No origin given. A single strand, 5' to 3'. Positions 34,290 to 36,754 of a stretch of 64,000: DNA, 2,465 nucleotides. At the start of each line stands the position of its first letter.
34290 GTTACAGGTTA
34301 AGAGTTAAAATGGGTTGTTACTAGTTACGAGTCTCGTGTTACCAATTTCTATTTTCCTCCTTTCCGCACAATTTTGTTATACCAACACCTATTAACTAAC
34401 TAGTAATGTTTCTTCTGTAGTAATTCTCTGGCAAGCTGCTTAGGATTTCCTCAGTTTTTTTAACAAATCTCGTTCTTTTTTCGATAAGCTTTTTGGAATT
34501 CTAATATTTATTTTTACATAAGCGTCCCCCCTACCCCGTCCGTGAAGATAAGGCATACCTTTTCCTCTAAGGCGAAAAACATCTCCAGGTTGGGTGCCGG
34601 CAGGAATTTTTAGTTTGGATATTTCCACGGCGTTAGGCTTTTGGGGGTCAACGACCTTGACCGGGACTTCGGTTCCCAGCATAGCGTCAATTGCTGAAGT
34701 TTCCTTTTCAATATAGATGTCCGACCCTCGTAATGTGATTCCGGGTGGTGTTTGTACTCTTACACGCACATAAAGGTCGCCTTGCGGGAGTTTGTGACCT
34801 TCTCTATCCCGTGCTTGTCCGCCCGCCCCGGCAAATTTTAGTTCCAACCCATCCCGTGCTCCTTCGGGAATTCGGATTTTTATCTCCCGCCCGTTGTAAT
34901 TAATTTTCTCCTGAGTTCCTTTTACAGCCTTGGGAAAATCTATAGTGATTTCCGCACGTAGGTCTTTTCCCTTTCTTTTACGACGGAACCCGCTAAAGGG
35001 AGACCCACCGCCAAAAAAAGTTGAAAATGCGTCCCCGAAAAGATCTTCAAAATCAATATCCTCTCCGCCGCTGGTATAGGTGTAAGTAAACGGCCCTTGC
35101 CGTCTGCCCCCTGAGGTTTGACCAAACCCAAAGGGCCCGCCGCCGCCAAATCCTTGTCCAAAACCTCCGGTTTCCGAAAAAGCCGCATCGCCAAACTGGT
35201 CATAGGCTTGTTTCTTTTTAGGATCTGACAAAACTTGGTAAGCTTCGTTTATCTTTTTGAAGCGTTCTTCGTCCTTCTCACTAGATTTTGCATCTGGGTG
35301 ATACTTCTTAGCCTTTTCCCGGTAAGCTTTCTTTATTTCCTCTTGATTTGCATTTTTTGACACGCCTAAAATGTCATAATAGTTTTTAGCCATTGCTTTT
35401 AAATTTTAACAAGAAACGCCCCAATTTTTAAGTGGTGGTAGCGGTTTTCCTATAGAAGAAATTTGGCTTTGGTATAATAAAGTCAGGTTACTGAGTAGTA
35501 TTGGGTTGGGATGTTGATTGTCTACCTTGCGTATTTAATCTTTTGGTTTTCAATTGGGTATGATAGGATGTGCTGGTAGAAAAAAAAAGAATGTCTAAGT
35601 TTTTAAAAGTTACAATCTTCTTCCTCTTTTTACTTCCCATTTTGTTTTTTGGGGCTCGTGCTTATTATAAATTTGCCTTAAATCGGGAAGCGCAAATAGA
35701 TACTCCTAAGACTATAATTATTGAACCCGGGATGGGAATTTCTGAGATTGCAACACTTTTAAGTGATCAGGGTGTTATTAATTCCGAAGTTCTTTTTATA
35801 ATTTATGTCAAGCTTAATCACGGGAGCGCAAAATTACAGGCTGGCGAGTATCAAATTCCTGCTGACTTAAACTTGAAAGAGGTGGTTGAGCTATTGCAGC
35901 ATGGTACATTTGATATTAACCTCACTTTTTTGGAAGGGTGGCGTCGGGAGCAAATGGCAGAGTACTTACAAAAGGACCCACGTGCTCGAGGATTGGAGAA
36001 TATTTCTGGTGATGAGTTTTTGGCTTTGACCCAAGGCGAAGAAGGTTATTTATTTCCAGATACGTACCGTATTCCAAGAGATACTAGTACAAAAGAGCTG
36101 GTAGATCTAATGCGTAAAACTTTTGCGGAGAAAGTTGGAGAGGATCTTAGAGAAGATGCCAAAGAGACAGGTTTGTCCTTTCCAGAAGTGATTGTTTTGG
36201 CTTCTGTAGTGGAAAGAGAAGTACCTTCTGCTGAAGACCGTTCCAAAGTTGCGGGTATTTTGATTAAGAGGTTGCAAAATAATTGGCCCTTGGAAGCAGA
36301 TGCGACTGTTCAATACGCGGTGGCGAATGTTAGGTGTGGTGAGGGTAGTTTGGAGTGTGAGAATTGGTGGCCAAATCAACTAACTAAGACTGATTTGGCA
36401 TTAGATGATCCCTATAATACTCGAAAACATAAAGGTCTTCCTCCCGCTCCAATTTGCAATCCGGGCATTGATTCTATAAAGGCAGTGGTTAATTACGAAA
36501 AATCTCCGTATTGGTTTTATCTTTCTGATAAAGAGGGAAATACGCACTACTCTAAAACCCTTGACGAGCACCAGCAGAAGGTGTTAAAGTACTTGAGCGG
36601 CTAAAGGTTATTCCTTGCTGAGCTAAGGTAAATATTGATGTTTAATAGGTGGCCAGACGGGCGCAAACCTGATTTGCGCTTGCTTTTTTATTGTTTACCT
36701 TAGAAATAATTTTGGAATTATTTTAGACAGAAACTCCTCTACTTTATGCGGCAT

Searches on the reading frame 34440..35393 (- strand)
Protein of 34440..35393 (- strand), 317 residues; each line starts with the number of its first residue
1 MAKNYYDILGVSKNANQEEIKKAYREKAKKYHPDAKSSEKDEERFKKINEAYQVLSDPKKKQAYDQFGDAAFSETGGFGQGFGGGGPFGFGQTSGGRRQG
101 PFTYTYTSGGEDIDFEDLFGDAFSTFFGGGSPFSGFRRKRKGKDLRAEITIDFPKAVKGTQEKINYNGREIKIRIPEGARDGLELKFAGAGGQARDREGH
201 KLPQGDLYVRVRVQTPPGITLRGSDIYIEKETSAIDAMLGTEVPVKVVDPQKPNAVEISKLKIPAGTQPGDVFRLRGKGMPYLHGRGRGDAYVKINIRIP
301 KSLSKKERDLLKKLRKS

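Call 51: search_protein_families(library=pfam, proteins=[window:34440-35393:-], max_evalue=0.001)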
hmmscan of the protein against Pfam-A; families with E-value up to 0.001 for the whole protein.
window:34440-35393:- (317 aa): 2 families
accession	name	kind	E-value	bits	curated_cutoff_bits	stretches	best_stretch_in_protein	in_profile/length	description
PF01556.23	DnaJ_C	-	4.4e-33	114.9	26.6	1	145-300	1-152/152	DnaJ C terminal domain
PF00226.36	DnaJ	-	5.1e-26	91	27.8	1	4-65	1-63/63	DnaJ domain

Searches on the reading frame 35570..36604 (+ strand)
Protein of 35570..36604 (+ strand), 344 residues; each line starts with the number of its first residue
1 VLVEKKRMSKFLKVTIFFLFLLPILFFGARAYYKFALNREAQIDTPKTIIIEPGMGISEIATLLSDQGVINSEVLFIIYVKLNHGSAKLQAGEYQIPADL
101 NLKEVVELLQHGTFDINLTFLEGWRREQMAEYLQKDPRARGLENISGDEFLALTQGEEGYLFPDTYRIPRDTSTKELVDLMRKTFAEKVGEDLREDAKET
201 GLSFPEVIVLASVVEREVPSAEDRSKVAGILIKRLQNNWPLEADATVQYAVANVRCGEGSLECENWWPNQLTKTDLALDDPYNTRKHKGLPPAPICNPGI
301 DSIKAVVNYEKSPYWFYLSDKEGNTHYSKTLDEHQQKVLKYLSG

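Call 89: search_protein_families(library=pfam, proteins=[window:35570-36604:+], max_evalue=0.001)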
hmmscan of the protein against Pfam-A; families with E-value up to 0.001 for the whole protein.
window:35570-36604:+ (344 aa): 1 family
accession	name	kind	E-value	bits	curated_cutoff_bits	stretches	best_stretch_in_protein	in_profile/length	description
PF02618.21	YceG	-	2.9e-76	257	32.4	1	50-338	2-273/275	YceG-like family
